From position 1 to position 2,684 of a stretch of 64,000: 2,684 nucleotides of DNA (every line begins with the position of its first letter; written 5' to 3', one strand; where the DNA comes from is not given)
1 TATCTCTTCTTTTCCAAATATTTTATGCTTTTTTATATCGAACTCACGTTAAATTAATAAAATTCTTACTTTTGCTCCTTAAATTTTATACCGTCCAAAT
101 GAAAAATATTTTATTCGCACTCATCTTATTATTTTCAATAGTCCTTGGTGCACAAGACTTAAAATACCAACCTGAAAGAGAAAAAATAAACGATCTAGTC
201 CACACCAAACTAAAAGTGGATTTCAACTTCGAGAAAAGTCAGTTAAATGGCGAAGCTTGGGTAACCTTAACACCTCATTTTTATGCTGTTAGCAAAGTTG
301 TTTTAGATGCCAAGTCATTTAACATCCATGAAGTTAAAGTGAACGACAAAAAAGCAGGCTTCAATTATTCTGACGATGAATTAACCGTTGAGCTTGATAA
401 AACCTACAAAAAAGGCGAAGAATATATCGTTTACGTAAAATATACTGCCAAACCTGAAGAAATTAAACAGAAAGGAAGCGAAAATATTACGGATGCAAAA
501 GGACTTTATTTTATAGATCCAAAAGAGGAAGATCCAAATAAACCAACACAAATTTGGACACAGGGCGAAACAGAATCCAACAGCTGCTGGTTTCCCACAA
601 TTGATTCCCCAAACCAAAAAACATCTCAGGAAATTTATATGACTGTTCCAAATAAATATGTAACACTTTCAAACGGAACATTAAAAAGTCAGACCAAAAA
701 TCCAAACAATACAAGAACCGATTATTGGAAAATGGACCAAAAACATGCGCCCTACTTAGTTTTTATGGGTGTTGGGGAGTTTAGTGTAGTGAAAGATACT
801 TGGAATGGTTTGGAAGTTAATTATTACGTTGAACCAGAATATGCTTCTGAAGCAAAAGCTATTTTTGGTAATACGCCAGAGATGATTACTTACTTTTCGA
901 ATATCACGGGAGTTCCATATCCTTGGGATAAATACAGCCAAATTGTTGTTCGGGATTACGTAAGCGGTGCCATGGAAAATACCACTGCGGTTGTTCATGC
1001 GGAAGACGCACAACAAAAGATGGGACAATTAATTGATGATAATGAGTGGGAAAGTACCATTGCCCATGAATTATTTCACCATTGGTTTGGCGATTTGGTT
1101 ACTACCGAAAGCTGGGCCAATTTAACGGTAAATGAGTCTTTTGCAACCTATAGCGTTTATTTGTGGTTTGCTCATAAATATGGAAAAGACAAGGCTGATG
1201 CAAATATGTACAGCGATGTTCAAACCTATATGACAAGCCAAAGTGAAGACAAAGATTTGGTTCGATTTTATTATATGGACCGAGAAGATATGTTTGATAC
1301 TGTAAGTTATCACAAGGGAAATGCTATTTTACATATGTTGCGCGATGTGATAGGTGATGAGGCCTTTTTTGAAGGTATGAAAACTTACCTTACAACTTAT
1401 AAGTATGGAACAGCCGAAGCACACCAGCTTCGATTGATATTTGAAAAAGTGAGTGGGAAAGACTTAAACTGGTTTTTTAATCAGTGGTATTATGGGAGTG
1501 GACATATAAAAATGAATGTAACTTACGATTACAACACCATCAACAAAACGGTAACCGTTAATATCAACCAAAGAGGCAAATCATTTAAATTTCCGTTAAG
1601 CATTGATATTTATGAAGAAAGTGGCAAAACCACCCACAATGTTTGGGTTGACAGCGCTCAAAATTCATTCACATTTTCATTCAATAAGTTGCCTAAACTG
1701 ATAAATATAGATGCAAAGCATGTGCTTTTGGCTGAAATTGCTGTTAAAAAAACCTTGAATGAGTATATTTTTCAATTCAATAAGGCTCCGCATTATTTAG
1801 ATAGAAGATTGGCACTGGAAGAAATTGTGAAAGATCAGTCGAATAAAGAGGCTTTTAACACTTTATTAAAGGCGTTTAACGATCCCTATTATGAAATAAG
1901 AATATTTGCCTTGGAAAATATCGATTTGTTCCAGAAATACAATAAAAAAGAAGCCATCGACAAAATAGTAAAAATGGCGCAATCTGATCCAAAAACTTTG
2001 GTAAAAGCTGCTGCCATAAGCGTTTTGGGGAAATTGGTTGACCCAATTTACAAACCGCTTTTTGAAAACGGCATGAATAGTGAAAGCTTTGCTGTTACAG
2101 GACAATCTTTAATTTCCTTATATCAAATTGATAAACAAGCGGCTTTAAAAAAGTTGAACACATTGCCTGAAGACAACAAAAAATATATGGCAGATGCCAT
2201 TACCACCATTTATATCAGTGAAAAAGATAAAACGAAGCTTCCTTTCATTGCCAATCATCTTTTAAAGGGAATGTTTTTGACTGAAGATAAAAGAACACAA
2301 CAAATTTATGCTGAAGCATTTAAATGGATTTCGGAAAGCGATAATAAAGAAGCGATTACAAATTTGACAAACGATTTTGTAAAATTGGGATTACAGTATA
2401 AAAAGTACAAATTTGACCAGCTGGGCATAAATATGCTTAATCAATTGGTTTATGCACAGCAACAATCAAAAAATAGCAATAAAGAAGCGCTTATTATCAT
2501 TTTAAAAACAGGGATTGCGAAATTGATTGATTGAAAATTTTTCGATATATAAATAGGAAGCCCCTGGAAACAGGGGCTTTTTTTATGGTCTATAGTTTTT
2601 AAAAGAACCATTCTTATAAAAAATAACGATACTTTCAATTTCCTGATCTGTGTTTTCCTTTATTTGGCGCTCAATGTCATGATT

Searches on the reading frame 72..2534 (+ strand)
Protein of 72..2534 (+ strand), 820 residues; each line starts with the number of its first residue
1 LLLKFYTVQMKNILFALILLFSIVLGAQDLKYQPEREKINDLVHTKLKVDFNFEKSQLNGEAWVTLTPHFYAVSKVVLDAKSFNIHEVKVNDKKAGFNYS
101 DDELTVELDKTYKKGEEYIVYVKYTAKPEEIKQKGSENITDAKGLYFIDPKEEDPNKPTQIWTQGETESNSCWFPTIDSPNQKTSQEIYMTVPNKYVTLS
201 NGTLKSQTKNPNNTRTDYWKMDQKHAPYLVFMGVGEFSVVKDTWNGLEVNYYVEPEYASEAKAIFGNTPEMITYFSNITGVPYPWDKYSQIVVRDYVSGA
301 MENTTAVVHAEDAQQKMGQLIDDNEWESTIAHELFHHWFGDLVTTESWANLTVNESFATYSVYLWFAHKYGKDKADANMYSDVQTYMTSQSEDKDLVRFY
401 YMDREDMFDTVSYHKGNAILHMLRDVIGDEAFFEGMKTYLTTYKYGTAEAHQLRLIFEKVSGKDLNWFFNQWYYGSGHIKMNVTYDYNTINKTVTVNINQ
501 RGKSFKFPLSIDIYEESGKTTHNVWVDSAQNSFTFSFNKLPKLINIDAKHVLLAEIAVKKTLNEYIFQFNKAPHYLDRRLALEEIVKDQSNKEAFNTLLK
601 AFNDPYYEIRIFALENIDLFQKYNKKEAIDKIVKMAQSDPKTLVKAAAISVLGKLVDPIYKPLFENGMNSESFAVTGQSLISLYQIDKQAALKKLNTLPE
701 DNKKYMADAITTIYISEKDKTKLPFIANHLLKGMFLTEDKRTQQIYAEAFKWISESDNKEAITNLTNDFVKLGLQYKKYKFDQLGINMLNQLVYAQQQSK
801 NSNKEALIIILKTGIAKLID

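Call 85: search_protein_families(library=pfam, proteins=[window:72-2534:+], max_evalue=0.00001)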
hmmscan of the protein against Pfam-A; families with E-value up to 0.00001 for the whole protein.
window:72-2534:+ (820 aa): 3 families
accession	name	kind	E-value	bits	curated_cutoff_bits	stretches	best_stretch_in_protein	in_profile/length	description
PF01433.26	Peptidase_M1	-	8.2e-45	153.5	27.7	1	267-472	5-218/218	Peptidase family M1 domain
PF17900.6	Peptidase_M1_N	-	5.7e-20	72.6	25.8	1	44-229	4-186/186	Peptidase M1 N-terminal domain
PF13646.12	HEAT_2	-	9.2e-10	39.1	27.7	0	571-652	10-87/88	HEAT repeats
